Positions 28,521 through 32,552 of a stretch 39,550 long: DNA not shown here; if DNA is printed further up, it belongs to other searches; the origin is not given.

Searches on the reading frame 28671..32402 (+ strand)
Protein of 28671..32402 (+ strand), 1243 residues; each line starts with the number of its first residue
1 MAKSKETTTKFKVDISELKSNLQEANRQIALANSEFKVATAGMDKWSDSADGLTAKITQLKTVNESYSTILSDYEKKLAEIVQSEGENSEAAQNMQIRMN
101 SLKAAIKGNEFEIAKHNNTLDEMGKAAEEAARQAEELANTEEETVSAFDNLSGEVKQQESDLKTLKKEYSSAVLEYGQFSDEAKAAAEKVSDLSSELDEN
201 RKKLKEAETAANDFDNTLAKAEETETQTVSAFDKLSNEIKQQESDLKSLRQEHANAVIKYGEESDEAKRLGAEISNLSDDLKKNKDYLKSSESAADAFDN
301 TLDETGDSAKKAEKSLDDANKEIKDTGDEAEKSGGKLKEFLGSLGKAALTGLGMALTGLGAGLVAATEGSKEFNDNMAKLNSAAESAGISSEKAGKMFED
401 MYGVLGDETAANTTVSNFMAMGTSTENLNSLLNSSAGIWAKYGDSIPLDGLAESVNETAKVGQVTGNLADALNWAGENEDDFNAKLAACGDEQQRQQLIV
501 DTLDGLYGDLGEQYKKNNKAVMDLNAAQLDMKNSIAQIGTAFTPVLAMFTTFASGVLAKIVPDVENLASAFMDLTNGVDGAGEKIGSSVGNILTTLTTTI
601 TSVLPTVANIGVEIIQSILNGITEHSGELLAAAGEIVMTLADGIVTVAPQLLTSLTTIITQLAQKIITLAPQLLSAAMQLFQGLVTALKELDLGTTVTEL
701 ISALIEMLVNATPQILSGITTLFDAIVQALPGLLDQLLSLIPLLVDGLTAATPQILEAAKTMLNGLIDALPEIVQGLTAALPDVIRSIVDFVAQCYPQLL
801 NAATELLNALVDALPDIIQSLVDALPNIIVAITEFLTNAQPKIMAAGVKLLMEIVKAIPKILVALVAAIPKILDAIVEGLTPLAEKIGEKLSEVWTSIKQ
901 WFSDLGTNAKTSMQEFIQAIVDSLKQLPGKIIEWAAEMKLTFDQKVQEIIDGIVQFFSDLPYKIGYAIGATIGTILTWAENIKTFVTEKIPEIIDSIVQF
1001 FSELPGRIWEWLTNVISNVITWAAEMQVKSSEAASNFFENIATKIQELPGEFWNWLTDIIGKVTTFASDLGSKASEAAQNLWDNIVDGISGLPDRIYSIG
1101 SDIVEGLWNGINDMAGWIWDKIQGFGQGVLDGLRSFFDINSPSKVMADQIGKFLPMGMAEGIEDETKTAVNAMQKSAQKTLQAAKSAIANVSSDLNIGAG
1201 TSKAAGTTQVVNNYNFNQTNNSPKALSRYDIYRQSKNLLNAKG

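Call 60: search_protein_families(library=pfam, proteins=[window:28671-32402:+], max_evalue=0.001)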
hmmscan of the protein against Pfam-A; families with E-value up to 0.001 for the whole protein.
window:28671-32402:+ (1243 aa): 2 families
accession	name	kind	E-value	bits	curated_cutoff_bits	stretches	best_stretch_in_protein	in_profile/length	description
PF04513.17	Baculo_PEP_C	-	1.3e-08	35.4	38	0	529-636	16-129/140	Baculovirus polyhedron envelope protein, PEP, C terminus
PF01594.21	AI-2E_transport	-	2.6e-05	24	34.3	0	970-1067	66-144/327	AI-2E family transporter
